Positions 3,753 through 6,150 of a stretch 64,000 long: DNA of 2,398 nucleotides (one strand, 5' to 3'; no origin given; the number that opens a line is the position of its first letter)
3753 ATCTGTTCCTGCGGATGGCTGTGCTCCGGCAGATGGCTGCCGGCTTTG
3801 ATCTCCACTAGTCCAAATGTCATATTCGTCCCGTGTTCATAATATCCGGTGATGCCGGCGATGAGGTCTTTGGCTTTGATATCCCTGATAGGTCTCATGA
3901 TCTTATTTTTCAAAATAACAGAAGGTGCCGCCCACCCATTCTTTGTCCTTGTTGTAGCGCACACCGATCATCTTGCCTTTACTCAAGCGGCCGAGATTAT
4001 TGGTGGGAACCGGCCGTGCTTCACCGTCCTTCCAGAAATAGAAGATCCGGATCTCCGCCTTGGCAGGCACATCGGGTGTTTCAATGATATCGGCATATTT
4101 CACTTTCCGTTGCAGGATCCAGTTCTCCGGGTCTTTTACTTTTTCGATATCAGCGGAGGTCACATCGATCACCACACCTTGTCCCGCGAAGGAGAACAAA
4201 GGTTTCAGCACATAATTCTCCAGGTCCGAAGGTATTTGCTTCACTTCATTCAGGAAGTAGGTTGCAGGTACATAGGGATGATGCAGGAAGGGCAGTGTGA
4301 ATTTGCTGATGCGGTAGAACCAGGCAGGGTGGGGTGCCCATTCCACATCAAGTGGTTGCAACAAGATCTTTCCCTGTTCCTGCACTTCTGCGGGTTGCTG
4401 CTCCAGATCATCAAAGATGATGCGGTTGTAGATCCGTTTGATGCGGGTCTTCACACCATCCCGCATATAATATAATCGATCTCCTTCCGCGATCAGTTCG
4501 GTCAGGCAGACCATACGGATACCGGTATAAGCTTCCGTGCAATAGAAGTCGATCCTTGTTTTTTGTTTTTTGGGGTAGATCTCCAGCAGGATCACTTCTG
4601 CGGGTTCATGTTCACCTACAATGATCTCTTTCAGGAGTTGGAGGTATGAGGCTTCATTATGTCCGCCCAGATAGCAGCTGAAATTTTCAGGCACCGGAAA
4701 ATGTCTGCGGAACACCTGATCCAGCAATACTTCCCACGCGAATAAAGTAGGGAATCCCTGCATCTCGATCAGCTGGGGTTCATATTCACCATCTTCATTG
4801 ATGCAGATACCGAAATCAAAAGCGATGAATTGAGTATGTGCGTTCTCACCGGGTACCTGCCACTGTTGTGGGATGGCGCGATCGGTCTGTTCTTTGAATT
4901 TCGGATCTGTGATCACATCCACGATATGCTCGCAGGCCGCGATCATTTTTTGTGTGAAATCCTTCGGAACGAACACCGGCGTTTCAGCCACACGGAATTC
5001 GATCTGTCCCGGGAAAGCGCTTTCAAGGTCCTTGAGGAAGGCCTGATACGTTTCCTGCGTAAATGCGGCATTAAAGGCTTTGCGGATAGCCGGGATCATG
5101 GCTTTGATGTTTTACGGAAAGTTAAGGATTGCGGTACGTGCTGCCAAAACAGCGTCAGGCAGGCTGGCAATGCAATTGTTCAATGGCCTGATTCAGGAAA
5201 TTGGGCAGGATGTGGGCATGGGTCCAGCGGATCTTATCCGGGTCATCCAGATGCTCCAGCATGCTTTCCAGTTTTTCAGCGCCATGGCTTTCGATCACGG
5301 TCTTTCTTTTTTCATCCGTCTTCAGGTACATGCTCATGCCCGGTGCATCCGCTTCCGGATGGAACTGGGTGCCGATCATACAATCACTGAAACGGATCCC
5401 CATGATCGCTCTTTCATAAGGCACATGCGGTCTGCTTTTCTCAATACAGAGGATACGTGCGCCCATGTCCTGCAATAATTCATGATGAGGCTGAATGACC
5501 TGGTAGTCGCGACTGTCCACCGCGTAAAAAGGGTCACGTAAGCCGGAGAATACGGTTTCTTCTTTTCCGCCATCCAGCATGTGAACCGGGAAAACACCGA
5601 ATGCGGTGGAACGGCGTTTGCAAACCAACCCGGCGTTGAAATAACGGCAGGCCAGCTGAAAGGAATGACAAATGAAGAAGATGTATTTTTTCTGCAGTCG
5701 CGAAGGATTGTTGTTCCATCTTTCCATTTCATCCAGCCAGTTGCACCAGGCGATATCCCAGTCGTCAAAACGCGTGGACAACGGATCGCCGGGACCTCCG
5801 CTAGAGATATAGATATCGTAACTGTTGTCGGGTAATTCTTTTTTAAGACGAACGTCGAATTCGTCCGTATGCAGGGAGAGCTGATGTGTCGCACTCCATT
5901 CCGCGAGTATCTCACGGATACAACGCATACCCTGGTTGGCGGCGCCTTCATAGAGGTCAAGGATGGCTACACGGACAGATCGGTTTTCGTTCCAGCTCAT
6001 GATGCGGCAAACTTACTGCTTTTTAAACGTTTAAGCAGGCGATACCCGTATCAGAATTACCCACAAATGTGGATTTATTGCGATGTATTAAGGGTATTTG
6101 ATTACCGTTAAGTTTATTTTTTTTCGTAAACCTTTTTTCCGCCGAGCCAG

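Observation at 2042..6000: Five-gene operon: GATase1-fold Cys-hydrolase -> YgiC/GspS-like ATP-grasp ligase -> cupin -> two tandem MetA-family OM channels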

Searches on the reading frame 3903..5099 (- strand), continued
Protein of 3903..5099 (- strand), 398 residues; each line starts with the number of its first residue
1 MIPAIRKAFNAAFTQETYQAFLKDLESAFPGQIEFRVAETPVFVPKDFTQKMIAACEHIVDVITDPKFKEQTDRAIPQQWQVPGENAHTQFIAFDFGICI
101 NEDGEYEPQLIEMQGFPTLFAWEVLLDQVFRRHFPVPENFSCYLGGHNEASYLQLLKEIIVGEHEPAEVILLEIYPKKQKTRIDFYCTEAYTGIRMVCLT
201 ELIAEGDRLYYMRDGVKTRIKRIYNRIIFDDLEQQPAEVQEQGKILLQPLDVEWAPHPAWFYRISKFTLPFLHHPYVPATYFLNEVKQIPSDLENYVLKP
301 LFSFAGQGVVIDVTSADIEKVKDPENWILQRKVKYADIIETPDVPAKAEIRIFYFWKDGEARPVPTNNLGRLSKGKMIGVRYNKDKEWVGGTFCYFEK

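Call 104: find_encoding_contigs(protein=P0171, flank=6000, max_places=2)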
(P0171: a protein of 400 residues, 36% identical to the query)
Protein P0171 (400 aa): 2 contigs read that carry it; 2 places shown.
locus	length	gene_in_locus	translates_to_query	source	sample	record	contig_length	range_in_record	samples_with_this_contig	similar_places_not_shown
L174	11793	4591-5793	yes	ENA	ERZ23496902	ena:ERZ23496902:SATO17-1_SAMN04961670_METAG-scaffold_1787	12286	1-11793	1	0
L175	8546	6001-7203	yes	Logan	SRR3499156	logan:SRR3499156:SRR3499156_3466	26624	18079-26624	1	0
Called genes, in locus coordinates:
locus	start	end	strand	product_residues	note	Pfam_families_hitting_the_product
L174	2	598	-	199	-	?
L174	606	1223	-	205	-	-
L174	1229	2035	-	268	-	PF03269:DUF268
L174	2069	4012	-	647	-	PF13292:DXP_synthase_N, PF00456:Transketolase_N (faint), PF00676:E1_dh (weak), PF02779:Transket_pyr, PF02780:Transketolase_C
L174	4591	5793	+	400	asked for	-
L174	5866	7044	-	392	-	-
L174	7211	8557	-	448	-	-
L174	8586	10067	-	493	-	PF13506:Glyco_transf_21, PF00535:Glycos_transf_2, PF13641:Glyco_tranf_2_3, PF13632:Glyco_trans_2_3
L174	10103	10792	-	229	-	PF00535:Glycos_transf_2, PF13641:Glyco_tranf_2_3 (weak)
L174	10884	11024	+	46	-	-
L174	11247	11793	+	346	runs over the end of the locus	?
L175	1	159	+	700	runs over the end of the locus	PF00989:PAS (faint), PF13426:PAS_9 (weak), PF00158:Sigma54_activat, PF14532:Sigma54_activ_2, PF00004:AAA (faint), PF07724:AAA_2 (weak), PF07728:AAA_5, PF25601:AAA_lid_14, +1 more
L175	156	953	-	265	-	PF05050:Methyltransf_21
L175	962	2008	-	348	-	PF01344:Kelch_1 (faint), PF13415:Beta-prop_FBX42 (weak), PF13964:Beta-prop_Calicin (faint), PF24681:Kelch_KLHDC2_KLHL20_DRC7, PF24981:Beta-prop_ATRN-LZTR1, PF24996:NANM, PF13415:Beta-prop_FBX42, PF24681:Kelch_KLHDC2_KLHL20_DRC7, +3 more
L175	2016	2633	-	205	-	-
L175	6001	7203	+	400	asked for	-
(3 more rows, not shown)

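Call 105: find_encoding_contigs(protein=P0143, flank=6000, max_places=2)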
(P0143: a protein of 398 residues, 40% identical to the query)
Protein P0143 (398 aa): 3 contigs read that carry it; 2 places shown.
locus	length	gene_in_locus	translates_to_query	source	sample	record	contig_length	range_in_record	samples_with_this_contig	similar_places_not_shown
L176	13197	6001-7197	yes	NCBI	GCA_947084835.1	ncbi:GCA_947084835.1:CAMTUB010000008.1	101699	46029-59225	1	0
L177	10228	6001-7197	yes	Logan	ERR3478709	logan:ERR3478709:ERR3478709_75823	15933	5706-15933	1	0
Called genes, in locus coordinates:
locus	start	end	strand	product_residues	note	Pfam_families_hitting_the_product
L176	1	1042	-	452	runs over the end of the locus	PF00115:COX1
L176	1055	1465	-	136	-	PF13442:Cytochrome_CBB3, PF00034:Cytochrom_C (weak)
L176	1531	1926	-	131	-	PF00034:Cytochrom_C, PF13442:Cytochrome_CBB3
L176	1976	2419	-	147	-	-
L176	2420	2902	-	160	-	PF16267:DUF4920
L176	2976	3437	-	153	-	PF00578:AhpC-TSA, PF08534:Redoxin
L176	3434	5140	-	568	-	PF01551:Peptidase_M23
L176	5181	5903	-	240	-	PF18306:LDcluster4, PF03641:Lysine_decarbox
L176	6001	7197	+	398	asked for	-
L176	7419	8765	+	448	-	PF01512:Complex1_51K, PF10531:SLBB (weak), PF22461:SLBB_2 (weak), PF10589:NADH_4Fe-4S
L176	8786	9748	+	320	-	PF00111:Fer2, PF13510:Fer2_4, PF10588:NADH-G_4Fe-4S_3, PF22117:Fer4_Nqo3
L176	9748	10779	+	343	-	PF00146:NADHdh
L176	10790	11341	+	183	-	PF13534:Fer4_17 (faint), PF13237:Fer4_10, PF00037:Fer4 (weak), PF12838:Fer4_7, PF13183:Fer4_8 (weak), PF13187:Fer4_9, PF13484:Fer4_16 (weak), PF00037:Fer4, +5 more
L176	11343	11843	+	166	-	PF00499:Oxidored_q3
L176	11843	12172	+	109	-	PF00420:Oxidored_q2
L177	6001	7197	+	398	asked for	-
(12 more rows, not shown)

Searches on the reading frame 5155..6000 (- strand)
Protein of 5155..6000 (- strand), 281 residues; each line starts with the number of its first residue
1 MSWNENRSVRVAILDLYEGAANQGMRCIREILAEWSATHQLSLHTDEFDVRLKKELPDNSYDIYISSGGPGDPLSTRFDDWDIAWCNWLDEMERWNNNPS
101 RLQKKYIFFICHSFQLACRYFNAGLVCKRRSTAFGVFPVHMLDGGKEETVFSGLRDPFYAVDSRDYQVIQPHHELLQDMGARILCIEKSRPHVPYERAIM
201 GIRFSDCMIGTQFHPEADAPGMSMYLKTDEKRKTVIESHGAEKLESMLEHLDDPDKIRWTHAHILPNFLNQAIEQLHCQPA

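Call 3: search_protein_families(library=pfam, proteins=[window:5155-6000:-], max_evalue=0.01)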
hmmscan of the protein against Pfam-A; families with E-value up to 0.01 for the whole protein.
window:5155-6000:- (281 aa): 1 family
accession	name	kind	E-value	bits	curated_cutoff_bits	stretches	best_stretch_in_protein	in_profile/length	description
PF00117.34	GATase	-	1.7e-06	28.3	22.8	1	45-218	26-174/190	Glutamine amidotransferase class-I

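Call 5: search_protein_families(library=ncbifam, proteins=[window:5155-6000:-], max_evalue=1)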
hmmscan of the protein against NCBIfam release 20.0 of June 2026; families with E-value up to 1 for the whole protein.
window:5155-6000:- (281 aa): 3 families
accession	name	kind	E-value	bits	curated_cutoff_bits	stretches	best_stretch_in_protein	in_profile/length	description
NF006562.0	PRK09065.1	equivalog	4e-07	29.8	205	1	87-272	74-237/242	glutamine amidotransferase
NF005743.0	PRK07567.1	equivalog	0.00038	19.8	264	1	107-228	96-203/245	glutamine amidotransferase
TIGR00566.1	trpG_papA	subfamily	0.0016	18.2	121.05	1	102-217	75-176/192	glutamine amidotransferase of anthranilate synthase or aminodeoxychorismate synthase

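Call 48: search_solved_structures(query=window:5155-6000:-, max_evalue=1, show_alignments=2)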
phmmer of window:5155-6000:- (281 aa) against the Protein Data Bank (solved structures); distinct sequences matched with E-value up to 1: 0.

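Call 50: find_homologous_proteins(query=window:5155-6000:-, max_evalue=0.001)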
Query window:5155-6000:- (281 aa): 8000 proteins with E <= 0.001 among 8000 candidates; the best 120 are listed.
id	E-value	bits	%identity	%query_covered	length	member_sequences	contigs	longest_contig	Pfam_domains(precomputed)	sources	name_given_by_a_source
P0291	5.8e-197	671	100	100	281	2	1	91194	PF00117.35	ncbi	-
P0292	2.9e-181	620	93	100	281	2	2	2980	PF00117.35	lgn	-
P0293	9.7e-160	549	82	99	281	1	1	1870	-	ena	-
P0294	1.7e-159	548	81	100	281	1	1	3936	PF00117.35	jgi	jgi:GMP synthase-like glutamine amidotransferase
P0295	1.8e-159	548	82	99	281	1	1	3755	-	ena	-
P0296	2.3e-159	548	81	100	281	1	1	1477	PF00117.35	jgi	jgi:homoserine O-succinyltransferase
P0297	2.6e-159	548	82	99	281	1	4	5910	-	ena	-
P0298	3.5e-159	547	82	99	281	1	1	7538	-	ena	-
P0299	9.5e-159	546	81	99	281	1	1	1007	-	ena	-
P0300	9.7e-159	546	81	99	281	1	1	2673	-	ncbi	-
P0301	1.2e-158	545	81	100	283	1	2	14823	PF00117.35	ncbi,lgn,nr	ncbi:MAG TPA: GMP synthase [Chitinophagaceae bacterium]|nr:GMP synthase [Chitinophagaceae bacterium]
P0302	2.5e-158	544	81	99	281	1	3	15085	-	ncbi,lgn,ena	-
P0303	2.8e-158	544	80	99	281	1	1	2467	-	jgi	jgi:GMP synthase-like glutamine amidotransferase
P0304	1.1e-157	542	81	98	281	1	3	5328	PF00117.35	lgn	-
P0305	1.3e-157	542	80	98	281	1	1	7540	PF00117.35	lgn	-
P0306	2.1e-157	541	82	98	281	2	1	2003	PF00117.35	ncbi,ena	-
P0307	3.6e-157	540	80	100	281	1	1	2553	PF00117.35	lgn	-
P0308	5.5e-157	540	80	99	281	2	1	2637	PF00117.35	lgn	-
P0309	6.3e-157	540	79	99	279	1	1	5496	PF00117.35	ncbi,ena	-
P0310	8.5e-157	539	78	99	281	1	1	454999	PF00117.35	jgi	jgi:GMP synthase-like glutamine amidotransferase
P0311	1.6e-156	538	80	98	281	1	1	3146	PF00117.35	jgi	jgi:homoserine O-succinyltransferase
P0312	2.5e-156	538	80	98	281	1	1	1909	PF00117.35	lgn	-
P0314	4.4e-156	537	79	99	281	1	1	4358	PF00117.35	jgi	jgi:GMP synthase-like glutamine amidotransferase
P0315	1.2e-155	535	80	99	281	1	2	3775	PF00117.35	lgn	-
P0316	1.2e-155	535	80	99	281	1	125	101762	PF00117.35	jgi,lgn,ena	jgi:GMP synthase-like glutamine amidotransferase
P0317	1.7e-155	535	80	99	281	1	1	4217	PF00117.35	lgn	-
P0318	5.8e-155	533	80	98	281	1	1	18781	PF00117.35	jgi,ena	-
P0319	1.2e-154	532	79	98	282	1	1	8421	PF00117.35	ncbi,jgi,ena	jgi:GMP synthase-like glutamine amidotransferase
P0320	1.2e-154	532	80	100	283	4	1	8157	PF00117.35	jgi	-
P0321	1.4e-154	532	79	98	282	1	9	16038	PF00117.35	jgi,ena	jgi:homoserine O-succinyltransferase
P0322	1.5e-154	532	81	99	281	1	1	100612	PF00117.35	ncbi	-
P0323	1.7e-154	532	79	98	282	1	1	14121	PF00117.35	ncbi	-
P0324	2.3e-154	531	77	99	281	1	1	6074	PF00117.35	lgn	-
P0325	3.7e-154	531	79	98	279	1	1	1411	PF00117.35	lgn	-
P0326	4.0e-154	530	79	99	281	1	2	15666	PF00117.35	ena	-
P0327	4.1e-154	530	79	99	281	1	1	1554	PF00117.35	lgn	-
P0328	4.8e-154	530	78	99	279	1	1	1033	PF00117.35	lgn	-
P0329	7.3e-154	530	78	99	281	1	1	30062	PF00117.35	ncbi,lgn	-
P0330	7.5e-154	530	79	99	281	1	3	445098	PF00117.35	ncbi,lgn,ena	ncbi:MAG: GMP synthase [Chitinophagaceae bacterium]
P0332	1.1e-153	529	78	99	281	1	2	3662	PF00117.35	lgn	-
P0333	1.1e-153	529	79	99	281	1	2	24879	PF00117.35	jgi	jgi:homoserine O-succinyltransferase/O-acetyltransferase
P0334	1.1e-153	529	79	99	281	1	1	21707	PF00117.35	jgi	-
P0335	1.2e-153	529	78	98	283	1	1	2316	PF00117.35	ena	-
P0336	1.3e-153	529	79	98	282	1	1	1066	PF00117.35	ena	-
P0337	1.5e-153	529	80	97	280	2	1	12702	PF00117.35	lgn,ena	-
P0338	1.6e-153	529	81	97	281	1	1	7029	PF00117.35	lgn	-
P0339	1.6e-153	528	79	99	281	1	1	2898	PF00117.35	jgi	jgi:GMP synthase-like glutamine amidotransferase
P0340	1.7e-153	528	78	100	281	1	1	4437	PF00117.35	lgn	-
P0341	1.7e-153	528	79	99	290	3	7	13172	PF00117.35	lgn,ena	-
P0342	1.8e-153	528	78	99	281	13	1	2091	PF00117.35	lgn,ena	-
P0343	2.2e-153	528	76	99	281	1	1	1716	PF00117.35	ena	-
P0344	2.4e-153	528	77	99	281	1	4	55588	PF00117.35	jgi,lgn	jgi:GMP synthase-like glutamine amidotransferase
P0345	2.5e-153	528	78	100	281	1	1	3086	PF00117.35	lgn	-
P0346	3.8e-153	527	79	98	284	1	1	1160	PF00117.35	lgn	-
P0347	4.0e-153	527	78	97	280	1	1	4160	PF00117.35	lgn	-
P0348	5.0e-153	527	79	97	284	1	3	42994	PF00117.35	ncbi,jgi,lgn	-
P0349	5.3e-153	527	79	99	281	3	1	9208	PF00117.35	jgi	jgi:GMP synthase-like glutamine amidotransferase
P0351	5.9e-153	527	79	100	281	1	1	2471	PF00117.35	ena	-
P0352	7.2e-153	526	78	99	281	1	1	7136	PF00117.35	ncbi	ncbi:MAG: GMP synthase [Chitinophagaceae bacterium]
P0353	7.5e-153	526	78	97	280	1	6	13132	PF00117.35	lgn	-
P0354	8.4e-153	526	79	98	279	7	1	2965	PF00117.35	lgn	-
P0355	8.8e-153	526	77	99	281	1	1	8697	PF00117.35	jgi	-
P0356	1.2e-152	526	78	100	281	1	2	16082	PF00117.35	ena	-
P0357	1.2e-152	526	79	97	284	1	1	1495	PF00117.35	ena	-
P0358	1.4e-152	525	79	98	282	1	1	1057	PF00117.35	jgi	jgi:GMP synthase-like glutamine amidotransferase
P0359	1.7e-152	525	78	99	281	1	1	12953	PF00117.35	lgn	-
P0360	1.7e-152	525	77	100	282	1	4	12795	PF00117.35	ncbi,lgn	-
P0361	1.7e-152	525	77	99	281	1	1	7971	PF00117.35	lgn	-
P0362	1.8e-152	525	76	99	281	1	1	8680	PF00117.35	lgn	-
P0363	2.1e-152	525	79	98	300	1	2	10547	PF00117.35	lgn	-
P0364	2.1e-152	525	78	99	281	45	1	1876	PF00117.35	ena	-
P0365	2.2e-152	525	77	98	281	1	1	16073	PF00117.35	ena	-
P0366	2.3e-152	525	76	99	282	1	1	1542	PF00117.35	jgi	-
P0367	2.5e-152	525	79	97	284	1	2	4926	PF00117.35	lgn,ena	-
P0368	2.6e-152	525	79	99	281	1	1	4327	PF00117.35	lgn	-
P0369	2.8e-152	524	77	100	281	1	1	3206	PF00117.35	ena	-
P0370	3.5e-152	524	78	100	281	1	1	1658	PF00117.35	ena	-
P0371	3.6e-152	524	77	99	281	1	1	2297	PF00117.35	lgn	-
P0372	3.6e-152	524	76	99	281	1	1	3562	PF00117.35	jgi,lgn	jgi:GMP synthase-like glutamine amidotransferase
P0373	3.7e-152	524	78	99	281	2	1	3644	PF00117.35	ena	-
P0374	3.9e-152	524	78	99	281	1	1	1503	PF00117.35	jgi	jgi:homoserine O-succinyltransferase/O-acetyltransferase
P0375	4.0e-152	524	78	99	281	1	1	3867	PF00117.35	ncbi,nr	ncbi:MAG: GMP synthase [Chitinophagaceae bacterium]|nr:GMP synthase [Chitinophagaceae bacterium]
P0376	4.2e-152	524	77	99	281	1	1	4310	PF00117.35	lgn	-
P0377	4.9e-152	524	77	100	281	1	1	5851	PF00117.35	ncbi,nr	ncbi:MAG: GMP synthase [Ferruginibacter sp.]|nr:GMP synthase [Chitinophagaceae bacterium]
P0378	5.0e-152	524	77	98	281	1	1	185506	PF00117.35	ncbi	-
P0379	5.1e-152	524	76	99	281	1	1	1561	PF00117.35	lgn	-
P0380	6.0e-152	523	76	99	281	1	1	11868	PF00117.35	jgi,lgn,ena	-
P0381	6.1e-152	523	76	99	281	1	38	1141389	PF00117.35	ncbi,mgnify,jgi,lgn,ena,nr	ncbi:MAG: GMP synthase [Chitinophagaceae bacterium]|mgnify:FL=1|nr:GMP synthase [Chitinophagaceae ba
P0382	6.1e-152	523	77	99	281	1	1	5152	PF00117.35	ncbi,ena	-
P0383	6.1e-152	523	76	99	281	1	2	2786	PF00117.35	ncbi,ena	-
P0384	6.8e-152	523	79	98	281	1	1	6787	PF00117.35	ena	-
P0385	7.0e-152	523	78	98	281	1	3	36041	PF00117.35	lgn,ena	-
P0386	7.2e-152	523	79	99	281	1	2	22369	PF00117.35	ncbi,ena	-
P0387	7.2e-152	523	78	99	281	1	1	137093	PF00117.35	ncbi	-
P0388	8.5e-152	523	78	97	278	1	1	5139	PF00117.35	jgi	jgi:GMP synthase-like glutamine amidotransferase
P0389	9.6e-152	523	78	99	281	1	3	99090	PF00117.35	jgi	-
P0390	1.0e-151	523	79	97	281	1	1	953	PF00117.35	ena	-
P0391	1.2e-151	522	79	97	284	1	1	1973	PF00117.35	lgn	-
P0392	1.2e-151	522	78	99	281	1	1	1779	PF00117.35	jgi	jgi:homoserine O-succinyltransferase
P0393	1.2e-151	522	79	99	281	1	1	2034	PF00117.35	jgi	-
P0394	1.4e-151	522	79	97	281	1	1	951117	PF00117.35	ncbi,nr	ncbi:MAG: GMP synthase [Chitinophagaceae bacterium]|nr:GMP synthase [Chitinophagaceae bacterium]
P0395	1.4e-151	522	79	97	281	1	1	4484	PF00117.35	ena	-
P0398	1.6e-151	522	76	99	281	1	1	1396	PF00117.35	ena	-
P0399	1.7e-151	522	78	99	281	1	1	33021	PF00117.35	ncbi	-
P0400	1.7e-151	522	77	98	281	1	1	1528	PF00117.35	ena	-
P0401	1.9e-151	522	78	98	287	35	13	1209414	PF00117.35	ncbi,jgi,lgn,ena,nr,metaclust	ncbi:MAG: GMP synthase [Sphingobacteriales bacterium]|nr:GMP synthase [Sphingobacteriales bacterium]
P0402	1.9e-151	522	79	98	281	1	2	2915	PF00117.35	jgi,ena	jgi:homoserine O-succinyltransferase/O-acetyltransferase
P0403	1.9e-151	522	78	98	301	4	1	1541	PF00117.35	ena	-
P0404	2.0e-151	522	76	99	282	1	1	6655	PF00117.35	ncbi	-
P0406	2.2e-151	521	76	99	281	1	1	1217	PF00117.35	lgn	-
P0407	2.3e-151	521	76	99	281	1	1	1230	PF00117.35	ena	-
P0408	2.5e-151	521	79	99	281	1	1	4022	PF00117.35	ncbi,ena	-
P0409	2.5e-151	521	78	98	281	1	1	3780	PF00117.35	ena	-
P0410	2.6e-151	521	79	97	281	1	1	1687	PF00117.35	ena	-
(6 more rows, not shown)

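Call 58: predict_structure(alignment_id=A4)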
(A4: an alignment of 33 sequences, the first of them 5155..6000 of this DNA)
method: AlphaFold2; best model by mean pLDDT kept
length: 281 residues; sequences in the alignment: 33
mean_pLDDT: 56.2   pTM: 0.60
mean pLDDT of the five models: 56.2, 51.5, 50.8, 49.2, 46.7
residues with pLDDT >= 90: 8; 70-90: 76; 50-70: 74; < 50: 123
segments of 3 or more residues with pLDDT < 50: 1-3, 19-21, 69-78, 118-205, 213-217, 254-259, 278-281
pLDDT, mean of each block of 10 residues (from residue 1): 63 68 65 88 85 73 72 46 66 79 75 51 36 32 33 28 28 38 35 33 48 50 67 70 70 50 67 60 40
secondary structure, 60 per line:
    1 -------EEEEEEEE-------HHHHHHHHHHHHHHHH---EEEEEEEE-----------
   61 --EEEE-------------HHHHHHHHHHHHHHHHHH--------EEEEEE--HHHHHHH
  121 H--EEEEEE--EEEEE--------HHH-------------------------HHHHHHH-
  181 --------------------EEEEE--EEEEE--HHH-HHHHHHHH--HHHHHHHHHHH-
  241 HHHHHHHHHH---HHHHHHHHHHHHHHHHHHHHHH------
elements in order: E8-15 H23-38 E42-49 E63-66 H80-97 E106-111 H114-121 E124-129 E132-136 H173-179 E201-205 E208-212 H219-226 H229-239 H241-250 H254-275

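Call 60: search_solved_structures(query=A4, max_evalue=10, show_alignments=3)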
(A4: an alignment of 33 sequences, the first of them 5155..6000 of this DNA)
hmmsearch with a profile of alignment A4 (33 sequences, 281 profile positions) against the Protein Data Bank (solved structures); distinct sequences matched with E-value up to 10: 1.
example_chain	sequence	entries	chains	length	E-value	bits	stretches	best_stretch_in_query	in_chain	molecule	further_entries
2ee2_A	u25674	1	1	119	0.18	14.4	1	37-67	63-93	Contactin-1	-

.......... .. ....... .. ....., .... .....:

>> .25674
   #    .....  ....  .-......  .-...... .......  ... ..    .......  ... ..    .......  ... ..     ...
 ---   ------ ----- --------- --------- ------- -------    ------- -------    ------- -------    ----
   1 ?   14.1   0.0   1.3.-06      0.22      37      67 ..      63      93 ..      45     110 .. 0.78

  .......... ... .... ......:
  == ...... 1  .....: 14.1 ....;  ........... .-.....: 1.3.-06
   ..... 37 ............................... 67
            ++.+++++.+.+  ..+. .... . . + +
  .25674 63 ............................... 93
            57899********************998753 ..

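Call 102: search_protein_families(library=pfam, alignment_id=A4, max_evalue=1)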
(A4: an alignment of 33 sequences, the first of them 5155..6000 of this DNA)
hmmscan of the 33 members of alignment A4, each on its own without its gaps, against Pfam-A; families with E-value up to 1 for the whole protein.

A. member 1, window:5155-6000:- (281 aa): 1 family
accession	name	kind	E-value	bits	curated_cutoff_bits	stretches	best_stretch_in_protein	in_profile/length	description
PF00117.34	GATase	-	1.7e-06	28.3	22.8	1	45-218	26-174/190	Glutamine amidotransferase class-I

B. families by the number of members that match (of 33 scanned): 5 families
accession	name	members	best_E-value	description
PF00117.34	GATase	33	7.7e-09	Glutamine amidotransferase class-I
PF22456.1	PqqF-like_C_4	16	0.0076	PQQ synthase PqqF-like, C-terminal lobe domain 4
PF04204.22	HTS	7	0.0066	Homoserine O-succinyltransferase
PF03996.21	Hema_esterase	1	0.05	Hemagglutinin esterase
PF00848.25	Ring_hydroxyl_A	1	0.14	Ring hydroxylating alpha subunit (catalytic domain)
